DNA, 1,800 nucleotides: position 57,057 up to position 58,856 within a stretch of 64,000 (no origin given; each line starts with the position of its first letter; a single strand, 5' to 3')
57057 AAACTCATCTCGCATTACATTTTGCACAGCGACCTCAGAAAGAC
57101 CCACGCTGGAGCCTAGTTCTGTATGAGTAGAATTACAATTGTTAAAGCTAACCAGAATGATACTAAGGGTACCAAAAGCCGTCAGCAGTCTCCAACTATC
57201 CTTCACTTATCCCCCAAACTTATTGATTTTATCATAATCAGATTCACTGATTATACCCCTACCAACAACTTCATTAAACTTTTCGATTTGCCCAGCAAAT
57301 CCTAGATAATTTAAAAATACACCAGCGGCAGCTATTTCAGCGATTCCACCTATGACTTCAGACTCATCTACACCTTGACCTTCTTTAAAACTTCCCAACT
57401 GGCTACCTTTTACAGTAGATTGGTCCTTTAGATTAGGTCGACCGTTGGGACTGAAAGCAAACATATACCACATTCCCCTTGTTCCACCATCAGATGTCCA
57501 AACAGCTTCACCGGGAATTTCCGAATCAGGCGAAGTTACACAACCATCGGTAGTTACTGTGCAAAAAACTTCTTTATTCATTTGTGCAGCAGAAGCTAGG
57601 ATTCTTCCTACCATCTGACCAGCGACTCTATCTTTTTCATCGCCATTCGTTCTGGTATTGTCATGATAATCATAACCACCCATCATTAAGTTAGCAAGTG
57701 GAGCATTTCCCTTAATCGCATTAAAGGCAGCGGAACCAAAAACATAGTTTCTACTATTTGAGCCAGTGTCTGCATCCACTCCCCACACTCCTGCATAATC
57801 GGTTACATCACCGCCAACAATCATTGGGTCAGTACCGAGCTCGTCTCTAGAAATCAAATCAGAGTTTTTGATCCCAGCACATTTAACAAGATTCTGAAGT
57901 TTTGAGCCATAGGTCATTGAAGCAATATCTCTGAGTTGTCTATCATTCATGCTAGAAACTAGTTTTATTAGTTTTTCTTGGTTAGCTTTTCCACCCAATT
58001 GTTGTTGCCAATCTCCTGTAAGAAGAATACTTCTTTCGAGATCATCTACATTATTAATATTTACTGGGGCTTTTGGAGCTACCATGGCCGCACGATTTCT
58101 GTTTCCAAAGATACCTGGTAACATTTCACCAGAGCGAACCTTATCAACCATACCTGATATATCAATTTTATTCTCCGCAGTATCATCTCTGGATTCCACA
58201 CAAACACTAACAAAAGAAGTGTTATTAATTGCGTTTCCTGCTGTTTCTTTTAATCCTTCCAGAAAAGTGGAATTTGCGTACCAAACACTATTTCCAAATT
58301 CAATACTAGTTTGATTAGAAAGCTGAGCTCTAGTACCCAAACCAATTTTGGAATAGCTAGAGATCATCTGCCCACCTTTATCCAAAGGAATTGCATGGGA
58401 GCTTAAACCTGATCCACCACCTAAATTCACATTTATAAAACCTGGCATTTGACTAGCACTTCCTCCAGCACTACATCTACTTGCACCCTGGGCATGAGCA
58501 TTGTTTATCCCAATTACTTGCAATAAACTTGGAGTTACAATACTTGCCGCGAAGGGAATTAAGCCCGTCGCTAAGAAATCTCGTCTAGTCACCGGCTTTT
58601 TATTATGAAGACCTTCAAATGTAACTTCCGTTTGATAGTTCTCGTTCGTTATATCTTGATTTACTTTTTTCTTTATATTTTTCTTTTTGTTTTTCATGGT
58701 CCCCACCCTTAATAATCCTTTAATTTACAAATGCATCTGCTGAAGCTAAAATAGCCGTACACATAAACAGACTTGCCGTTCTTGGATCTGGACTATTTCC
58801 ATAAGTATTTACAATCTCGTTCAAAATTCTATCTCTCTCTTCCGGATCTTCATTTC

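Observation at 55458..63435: Five-gene overlapped envelope operon of unknown function: FG-GAP propeller, CxxCH protein, lipoprotein, Tat-DUF1501, PSCyt/Calx-beta lipoprotein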

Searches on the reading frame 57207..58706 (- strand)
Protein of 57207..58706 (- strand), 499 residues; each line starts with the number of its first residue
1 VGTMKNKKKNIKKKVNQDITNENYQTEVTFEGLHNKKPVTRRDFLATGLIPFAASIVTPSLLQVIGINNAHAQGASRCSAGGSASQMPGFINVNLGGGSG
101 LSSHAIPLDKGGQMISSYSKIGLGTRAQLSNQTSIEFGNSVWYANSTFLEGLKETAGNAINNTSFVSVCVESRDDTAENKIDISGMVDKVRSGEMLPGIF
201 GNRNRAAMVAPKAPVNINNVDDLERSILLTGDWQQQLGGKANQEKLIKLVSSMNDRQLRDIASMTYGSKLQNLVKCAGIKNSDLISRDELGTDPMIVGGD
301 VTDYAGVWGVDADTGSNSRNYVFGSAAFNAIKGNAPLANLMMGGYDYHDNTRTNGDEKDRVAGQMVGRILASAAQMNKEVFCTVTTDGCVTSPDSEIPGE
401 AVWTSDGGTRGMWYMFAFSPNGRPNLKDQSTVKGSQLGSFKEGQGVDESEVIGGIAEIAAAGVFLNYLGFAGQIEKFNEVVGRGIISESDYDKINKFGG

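Call 3: search_protein_families(library=pfam, proteins=[window:57207-58706:-], max_evalue=1)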
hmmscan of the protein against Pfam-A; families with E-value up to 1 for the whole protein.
window:57207-58706:- (499 aa): 0 families

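Call 4: search_protein_families(library=ncbifam, proteins=[window:57207-58706:-], max_evalue=1)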
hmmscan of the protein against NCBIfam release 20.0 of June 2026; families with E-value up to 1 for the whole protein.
window:57207-58706:- (499 aa): 0 families

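Call 5: search_solved_structures(query=window:57207-58706:-, max_evalue=10)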
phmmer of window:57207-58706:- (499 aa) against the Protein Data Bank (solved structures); distinct sequences matched with E-value up to 10: 4.
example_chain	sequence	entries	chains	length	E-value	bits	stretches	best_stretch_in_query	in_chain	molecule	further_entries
9yab_K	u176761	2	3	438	0.031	16.4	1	180-282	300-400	Kinesin-like protein KIF1A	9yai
9ya5_K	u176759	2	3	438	0.5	12.4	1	180-282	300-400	Kinesin-like protein KIF1A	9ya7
3jbn_K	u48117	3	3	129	0.73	11.9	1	185-228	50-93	40S ribosomal protein uS8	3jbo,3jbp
3j7a_K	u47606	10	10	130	0.74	11.9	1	185-228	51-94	40S ribosomal protein uS8 | 40S ribosomal protein S15A | 40S ribosomal protein S15A, putative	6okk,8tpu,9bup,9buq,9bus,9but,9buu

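Call 8: find_homologous_proteins(query=window:57207-58706:-, max_evalue=0.001)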
Query window:57207-58706:- (499 aa): 116 proteins with E <= 0.001 among 8000 candidates.
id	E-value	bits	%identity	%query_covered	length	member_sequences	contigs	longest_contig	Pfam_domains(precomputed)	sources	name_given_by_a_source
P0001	0.0e+0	1107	100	99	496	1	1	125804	-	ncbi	ncbi:MAG: hypothetical protein AB8E15_06265 [Bdellovibrionales bacterium]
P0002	5.5e-154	532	52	98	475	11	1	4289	-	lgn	-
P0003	4.8e-153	529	53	94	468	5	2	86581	-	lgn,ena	-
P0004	1.3e-149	517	50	99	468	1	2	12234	-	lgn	-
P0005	3.8e-94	334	44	89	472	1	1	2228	-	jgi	-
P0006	3.9e-94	334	41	91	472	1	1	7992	-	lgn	-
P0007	4.3e-94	334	41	91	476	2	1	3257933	-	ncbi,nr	ncbi:MAG: hypothetical protein KF802_08880 [Bdellovibrionaceae bacterium]|nr:hypothetical protein [P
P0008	1.2e-93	333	40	100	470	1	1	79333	-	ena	-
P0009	2.2e-93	332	42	94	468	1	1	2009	-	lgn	-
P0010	6.3e-92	327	42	93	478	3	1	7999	-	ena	-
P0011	7.0e-91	324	40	94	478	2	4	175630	-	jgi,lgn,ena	-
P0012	1.0e-90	323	41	93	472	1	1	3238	-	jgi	jgi:hypothetical protein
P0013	7.1e-90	320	39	93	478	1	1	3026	-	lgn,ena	-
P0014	7.7e-90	320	40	93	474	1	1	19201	-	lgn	-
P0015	7.6e-89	317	39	90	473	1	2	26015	-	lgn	-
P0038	1.5e-84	303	40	93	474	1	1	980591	-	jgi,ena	-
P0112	3.7e-41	160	29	89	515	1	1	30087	-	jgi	jgi:hypothetical protein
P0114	3.1e-32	130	28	89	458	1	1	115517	-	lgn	-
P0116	1.1e-28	119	28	88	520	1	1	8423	-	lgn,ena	-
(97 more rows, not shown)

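Call 13: find_encoding_contigs(protein=P0007, flank=10000, max_places=3)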
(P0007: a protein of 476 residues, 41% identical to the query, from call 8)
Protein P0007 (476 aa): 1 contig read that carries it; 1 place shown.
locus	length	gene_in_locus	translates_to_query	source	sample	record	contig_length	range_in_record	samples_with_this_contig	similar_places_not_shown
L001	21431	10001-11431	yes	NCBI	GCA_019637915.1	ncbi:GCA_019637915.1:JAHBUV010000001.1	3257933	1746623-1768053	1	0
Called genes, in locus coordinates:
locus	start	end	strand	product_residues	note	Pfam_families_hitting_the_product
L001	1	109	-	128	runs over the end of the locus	PF00072:Response_reg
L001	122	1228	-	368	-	-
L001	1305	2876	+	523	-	-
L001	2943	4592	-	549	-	PF00118:Cpn60_TCP1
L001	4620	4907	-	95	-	PF00166:Cpn10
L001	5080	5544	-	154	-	-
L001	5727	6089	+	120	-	-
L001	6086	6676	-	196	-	-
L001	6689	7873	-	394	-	-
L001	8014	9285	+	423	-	-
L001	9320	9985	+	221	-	-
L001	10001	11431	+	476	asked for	-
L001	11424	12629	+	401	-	PF13442:Cytochrome_CBB3 (faint)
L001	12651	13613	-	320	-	-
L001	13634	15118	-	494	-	PF03060:NMO (weak)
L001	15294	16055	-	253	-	PF13098:Thioredoxin_2 (weak), PF13462:Thioredoxin_4, PF01323:DSBA, PF13743:Thioredoxin_5 (weak)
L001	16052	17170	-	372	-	PF05569:Peptidase_M56, PF01435:Peptidase_M48 (weak)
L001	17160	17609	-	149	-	PF03965:Penicillinase_R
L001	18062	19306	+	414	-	PF02661:Fic, PF08220:HTH_DeoR (weak)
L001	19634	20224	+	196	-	-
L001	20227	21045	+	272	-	PF14394:DUF4423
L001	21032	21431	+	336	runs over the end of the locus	-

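Call 14: find_encoding_contigs(protein=P0038, flank=10000, max_places=3)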
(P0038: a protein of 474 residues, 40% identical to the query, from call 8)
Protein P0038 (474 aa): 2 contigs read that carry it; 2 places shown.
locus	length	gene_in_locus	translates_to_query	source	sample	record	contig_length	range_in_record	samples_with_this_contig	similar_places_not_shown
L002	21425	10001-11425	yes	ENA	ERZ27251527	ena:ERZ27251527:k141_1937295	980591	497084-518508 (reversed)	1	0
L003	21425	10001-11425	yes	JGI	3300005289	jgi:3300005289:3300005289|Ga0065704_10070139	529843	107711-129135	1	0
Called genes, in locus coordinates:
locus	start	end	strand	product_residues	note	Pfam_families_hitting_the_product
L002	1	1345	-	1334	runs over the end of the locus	PF00176:SNF2-rel_dom, PF04851:ResIII, PF00270:DEAD (weak), PF00271:Helicase_C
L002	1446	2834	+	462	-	PF00270:DEAD, PF00271:Helicase_C, PF03880:DbpA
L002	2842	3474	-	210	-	PF03942:DTW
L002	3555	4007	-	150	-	PF03168:LEA_2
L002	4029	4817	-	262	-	PF03734:YkuD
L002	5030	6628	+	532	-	PF01266:DAO (faint), PF04820:Trp_halogenase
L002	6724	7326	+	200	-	-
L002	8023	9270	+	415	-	-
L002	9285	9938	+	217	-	-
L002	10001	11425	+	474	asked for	-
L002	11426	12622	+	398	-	PF13442:Cytochrome_CBB3 (faint)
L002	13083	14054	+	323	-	-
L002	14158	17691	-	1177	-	-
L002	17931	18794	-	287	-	PF14237:GYF_2 (weak), PF07238:PilZ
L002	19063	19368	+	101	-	-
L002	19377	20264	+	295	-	-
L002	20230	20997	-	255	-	-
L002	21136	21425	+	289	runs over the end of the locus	PF00899:ThiF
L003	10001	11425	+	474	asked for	-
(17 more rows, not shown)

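Call 20: find_encoding_contigs(protein=P0003, flank=10000, max_places=2)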
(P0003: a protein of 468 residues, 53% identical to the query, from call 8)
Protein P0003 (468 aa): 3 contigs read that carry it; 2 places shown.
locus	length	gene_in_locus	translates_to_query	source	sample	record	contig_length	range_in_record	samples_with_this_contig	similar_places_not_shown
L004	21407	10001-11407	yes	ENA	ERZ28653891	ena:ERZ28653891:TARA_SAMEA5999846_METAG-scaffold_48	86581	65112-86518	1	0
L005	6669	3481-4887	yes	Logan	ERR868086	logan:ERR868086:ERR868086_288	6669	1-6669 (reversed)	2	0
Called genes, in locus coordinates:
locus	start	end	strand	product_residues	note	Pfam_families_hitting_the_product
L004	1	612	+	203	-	PF00677:Lum_binding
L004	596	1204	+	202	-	PF00926:DHBP_synthase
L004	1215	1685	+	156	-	PF00885:DMRL_synthase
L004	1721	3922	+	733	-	PF19312:NtrY_N, PF00672:HAMP (faint), PF00989:PAS (weak), PF00512:HisKA, PF02518:HATPase_c, PF14501:HATPase_c_5 (weak)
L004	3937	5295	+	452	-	PF00072:Response_reg, PF00158:Sigma54_activat, PF25601:AAA_lid_14, PF02954:HTH_8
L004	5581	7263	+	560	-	-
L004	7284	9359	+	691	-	-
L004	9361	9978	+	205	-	-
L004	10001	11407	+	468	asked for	-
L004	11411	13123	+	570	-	PF07635:PSCyt1 (weak)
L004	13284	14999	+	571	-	PF00587:tRNA-synt_2b, PF04073:tRNA_edit, PF03129:HGTP_anticodon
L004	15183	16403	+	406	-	-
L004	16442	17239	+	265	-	PF10977:DUF2797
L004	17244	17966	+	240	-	PF08032:SpoU_sub_bind, PF00588:SpoU_methylase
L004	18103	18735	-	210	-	PF01613:Flavin_Reduct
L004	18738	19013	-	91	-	PF10985:DUF2805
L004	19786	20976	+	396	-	PF00009:GTP_EFTU, PF03144:GTP_EFTU_D2, PF03143:GTP_EFTU_D3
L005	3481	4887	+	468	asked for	-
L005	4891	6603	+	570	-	PF07635:PSCyt1 (weak)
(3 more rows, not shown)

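Call 21: find_encoding_contigs(protein=P0004, flank=10000, max_places=2)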
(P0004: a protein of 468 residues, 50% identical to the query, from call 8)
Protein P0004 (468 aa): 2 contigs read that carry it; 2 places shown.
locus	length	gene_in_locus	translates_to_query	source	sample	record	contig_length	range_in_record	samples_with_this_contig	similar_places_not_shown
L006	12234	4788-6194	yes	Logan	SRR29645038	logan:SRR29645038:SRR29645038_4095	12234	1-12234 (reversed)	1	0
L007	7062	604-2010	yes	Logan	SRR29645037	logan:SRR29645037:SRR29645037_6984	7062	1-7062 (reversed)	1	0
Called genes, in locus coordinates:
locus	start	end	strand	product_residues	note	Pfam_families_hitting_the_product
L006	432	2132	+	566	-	-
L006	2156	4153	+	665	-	-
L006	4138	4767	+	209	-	-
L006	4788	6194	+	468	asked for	-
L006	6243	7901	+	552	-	-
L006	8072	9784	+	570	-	PF00587:tRNA-synt_2b, PF04073:tRNA_edit, PF03129:HGTP_anticodon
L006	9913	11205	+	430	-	-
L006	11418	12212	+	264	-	PF10977:DUF2797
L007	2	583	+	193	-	?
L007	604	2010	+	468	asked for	-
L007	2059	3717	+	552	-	-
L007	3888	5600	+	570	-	PF00587:tRNA-synt_2b, PF04073:tRNA_edit, PF03129:HGTP_anticodon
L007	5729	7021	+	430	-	-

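Call 26: predict_structure(alignment_id=A1)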
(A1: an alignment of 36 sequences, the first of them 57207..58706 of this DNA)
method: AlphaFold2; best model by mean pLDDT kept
length: 499 residues; sequences in the alignment: 36
mean_pLDDT: 79.7   pTM: 0.78
mean pLDDT of the five models: 79.7, 78.9, 78.5, 76.9, 75.2
residues with pLDDT >= 90: 273; 70-90: 72; 50-70: 68; < 50: 86
segments of 3 or more residues with pLDDT < 50: 1-30, 32-36, 43-82, 230-237
pLDDT, mean of each block of 10 residues (from residue 1): 43 43 44 47 45 39 38 40 74 94 96 96 95 94 98 97 98 86 95 84 93 87 72 48 60 61 58 59 64 72 87 93 95 94 88 92 98 96 94 93 92 97 91 90 95 94 98 95 92 89
secondary structure, 60 per line:
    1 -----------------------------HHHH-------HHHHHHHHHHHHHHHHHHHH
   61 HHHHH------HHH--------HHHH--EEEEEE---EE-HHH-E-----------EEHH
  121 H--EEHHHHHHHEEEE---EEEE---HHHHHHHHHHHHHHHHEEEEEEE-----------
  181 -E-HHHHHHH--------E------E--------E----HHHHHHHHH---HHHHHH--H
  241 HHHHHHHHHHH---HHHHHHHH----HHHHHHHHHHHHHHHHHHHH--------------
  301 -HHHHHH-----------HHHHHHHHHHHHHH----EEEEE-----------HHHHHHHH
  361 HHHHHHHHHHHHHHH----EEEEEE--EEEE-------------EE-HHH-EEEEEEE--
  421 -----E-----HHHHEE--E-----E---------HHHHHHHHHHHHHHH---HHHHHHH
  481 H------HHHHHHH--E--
elements in order: H30-33 H41-65 H83-86 E89-94 H126-132 E133-136 E140-143 H147-162 E163-169 H184-190 H220-228 H232-237 H240-251 H255-262 H267-286 H302-307 H319-332 E337-341 H353-375 E380-385 E388-391 E412-418 H432-435 H456-470 H474-481 H488-494

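Call 30: search_protein_families(library=pfam, alignment_id=A1, max_evalue=1)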
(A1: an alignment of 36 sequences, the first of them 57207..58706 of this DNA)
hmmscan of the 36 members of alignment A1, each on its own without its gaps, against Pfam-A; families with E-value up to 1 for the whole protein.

A. member 1, window:57207-58706:- (499 aa): 0 families

B. families by the number of members that match (of 36 scanned): 13 families
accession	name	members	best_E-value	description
PF05692.17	Myco_haema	1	0.0022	Mycoplasma haemagglutinin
PF03719.21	Ribosomal_S5_C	1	0.0067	Ribosomal protein S5, C-terminal domain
PF13629.12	T2SS-T3SS_pil_N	1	0.016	Pilus formation protein N terminal region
PF06078.17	DUF937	1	0.057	Bacterial protein of unknown function (DUF937)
PF19901.4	DUF6374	1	0.059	Family of unknown function (DUF6374)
PF19774.5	DUF6260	1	0.061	Family of unknown function (DUF6260)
PF23122.1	C2_ITFG1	1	0.062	ITFG1, C2 domain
PF10399.14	UCR_Fe-S_N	1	0.13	Ubiquitinol-cytochrome C reductase Fe-S subunit TAT signal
PF18042.7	ORF_12_N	1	0.14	ORF 12 gene product N-terminal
PF19508.4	DUF6042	1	0.16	Family of unknown function (DUF6042)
PF12553.13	DUF3742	1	0.19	Protein of unknown function (DUF3742)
PF10415.14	FumaraseC_C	1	0.24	Fumarase C C-terminus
PF10518.14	TAT_signal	1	0.41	TAT (twin-arginine translocation) pathway signal sequence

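Call 32: fold_search(model_id=the predicted structure, library=pdb)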
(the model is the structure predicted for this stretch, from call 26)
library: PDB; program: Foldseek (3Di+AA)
matches with E <= 10: 489; with E <= 0.001: 0
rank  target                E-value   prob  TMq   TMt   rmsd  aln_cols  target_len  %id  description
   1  1p49                  5.8e-03  0.44  0.23  0.21  22.0       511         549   11  Structure of Human Placental Estrone/DHEA Sulfatase (released 2003-08-12)
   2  2w5x_A                9.4e-03  0.41  0.21  0.28  13.8       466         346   11  Structure of TAB5 alkaline phosphatase mutant His 135 Glu with Mg bound in the M3 site. (released 2009-11-24)
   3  6pt6_A                1.1e-02  0.16  0.15  0.16  23.1       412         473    8  Crystal structure of PsS1_NC C84S in complex with i-neocarratetraose (released 2019-09-25)
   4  1ei6_D                2.3e-02  0.57  0.20  0.25  14.5       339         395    8  CRYSTAL STRUCTURE OF PHOSPHONOACETATE HYDROLASE COMPLEXED WITH PHOSPHONOFORMATE (released 2003-11-25)
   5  2iuc_B                2.4e-02  0.23  0.20  0.26  16.1       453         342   11  Structure of alkaline phosphatase from the Antarctic bacterium TAB5 (released 2006-11-28)
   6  2w5v_A                2.5e-02  0.33  0.22  0.29  15.8       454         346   12  Structure of TAB5 alkaline phosphatase mutant His 135 Asp with Mg bound in the M3 site. (released 2009-11-24)
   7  6a82_B                2.5e-02  0.33  0.21  0.27  18.5       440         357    9  Crystal structure of the C-terminal periplasmic domain of EcEptC from Escherichia coli (released 2018-12-26)
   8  6a82_A                2.7e-02  0.33  0.21  0.28  18.3       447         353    9  Crystal structure of the C-terminal periplasmic domain of EcEptC from Escherichia coli (released 2018-12-26)
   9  3bdg_A                2.7e-02  0.20  0.21  0.23  18.3       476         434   12  Crystal structure of wild-type/T155V mixed dimer of E. coli alkaline phosphatase (released 2008-11-25)
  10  6ptk_D                3.0e-02  0.11  0.15  0.16  21.3       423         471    9  Crystal structure of the sulfatase PsS1_NC C84A with bound sulfate ion (released 2019-09-25)
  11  6fny_C                3.3e-02  0.21  0.21  0.20  21.8       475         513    8  CRYSTAL STRUCTURE OF A CHOLINE SULFATASE FROM SINORHIZOBIUM MELLILOTI (released 2018-02-28)
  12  2qzu                  3.5e-02  0.18  0.20  0.21  21.2       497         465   10  Crystal structure of the putative sulfatase yidJ from Bacteroides fragilis. Northeast Structural Genomics Consortium tar (released 2007-09-04)
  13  5tpq_A                3.9e-02  0.18  0.23  0.25  20.7       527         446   12  E. coli alkaline phosphatase D101A, D153A, R166S, E322A, K328A mutant (released 2017-11-01)
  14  6fny_A                3.9e-02  0.10  0.14  0.13  24.3       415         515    9  CRYSTAL STRUCTURE OF A CHOLINE SULFATASE FROM SINORHIZOBIUM MELLILOTI (released 2018-02-28)
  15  2iuc_A                4.1e-02  0.25  0.22  0.29  15.3       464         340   12  Structure of alkaline phosphatase from the Antarctic bacterium TAB5 (released 2006-11-28)
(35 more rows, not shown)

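Call 38: search_protein_representatives(alignment_id=A1)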
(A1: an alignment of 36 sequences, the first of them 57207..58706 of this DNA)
Query: 36 sequences, 470 profile positions. Proteins with E-value up to 0.001 (for the whole library): 1252; up to 1e-10: 933; up to 1e-30: 589. The best 150 are listed.
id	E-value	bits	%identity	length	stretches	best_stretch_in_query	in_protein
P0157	5.2e-181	618.9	-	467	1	4-470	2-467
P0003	1.1e-177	607.9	-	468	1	2-469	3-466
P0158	2.4e-174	596.9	-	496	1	5-469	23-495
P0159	1.2e-170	584.8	-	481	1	4-469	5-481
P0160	1.9e-166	570.9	-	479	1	1-469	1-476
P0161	1.5e-165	567.9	-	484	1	1-469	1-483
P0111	3.9e-162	556.7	-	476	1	1-469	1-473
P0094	1.4e-161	554.9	-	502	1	5-469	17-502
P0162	2.1e-161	554.3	-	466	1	3-470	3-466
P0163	2.2e-161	554.2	-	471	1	5-469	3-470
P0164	6.2e-161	552.7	-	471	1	5-469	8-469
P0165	7.7e-160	549.1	-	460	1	3-469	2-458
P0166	9.2e-160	548.9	-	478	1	11-468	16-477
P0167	2.6e-159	547.4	-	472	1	1-469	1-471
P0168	8.8e-159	545.6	-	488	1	3-469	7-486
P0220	4.3e-121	421.4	-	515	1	7-445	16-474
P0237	1.5e-111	389.9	-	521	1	17-447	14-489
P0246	1.1e-107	377.2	-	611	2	133-465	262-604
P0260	2.3e-102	359.6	-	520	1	21-469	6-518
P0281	1.5e-98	347.0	-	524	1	14-444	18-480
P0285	2.8e-98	346.1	-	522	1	5-447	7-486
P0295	5.7e-97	341.8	-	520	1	9-457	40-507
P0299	4.1e-96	339.0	-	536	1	9-450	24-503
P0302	1.5e-95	337.2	-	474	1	1-469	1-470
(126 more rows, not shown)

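Call 39: search_protein_families(library=pfam, proteins=[P0246, P0260, P0281, P0285, P0295, P0299, P0302, P0237, P0220, P0116], max_evalue=1)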
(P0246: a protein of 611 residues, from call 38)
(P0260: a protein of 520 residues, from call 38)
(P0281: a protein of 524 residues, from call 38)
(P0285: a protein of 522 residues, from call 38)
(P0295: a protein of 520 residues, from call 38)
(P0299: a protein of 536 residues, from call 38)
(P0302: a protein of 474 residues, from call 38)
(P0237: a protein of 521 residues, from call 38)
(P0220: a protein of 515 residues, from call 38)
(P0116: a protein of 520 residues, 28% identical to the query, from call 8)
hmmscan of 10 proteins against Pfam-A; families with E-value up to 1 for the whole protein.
P0246 (611 aa): 0 families

P0260 (520 aa): 1 family
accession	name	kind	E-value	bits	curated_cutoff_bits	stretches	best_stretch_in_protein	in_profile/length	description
PF10518.14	TAT_signal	-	0.084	13.3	22.7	1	5-21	2-18/21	TAT (twin-arginine translocation) pathway signal sequence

P0281 (524 aa): 1 family
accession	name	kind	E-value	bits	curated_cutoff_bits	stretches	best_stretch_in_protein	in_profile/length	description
PF07394.17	DUF1501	-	0.011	15.4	27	1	236-375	153-280/390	Protein of unknown function (DUF1501)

P0285 (522 aa): 1 family
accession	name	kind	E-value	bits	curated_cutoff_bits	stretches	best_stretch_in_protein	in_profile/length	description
PF10518.14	TAT_signal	-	0.47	10.9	22.7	1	22-31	2-11/21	TAT (twin-arginine translocation) pathway signal sequence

P0295 (520 aa): 0 families

P0299 (536 aa): 0 families

P0302 (474 aa): 0 families

P0237 (521 aa): 0 families

P0220 (515 aa): 0 families

P0116 (520 aa): 0 families
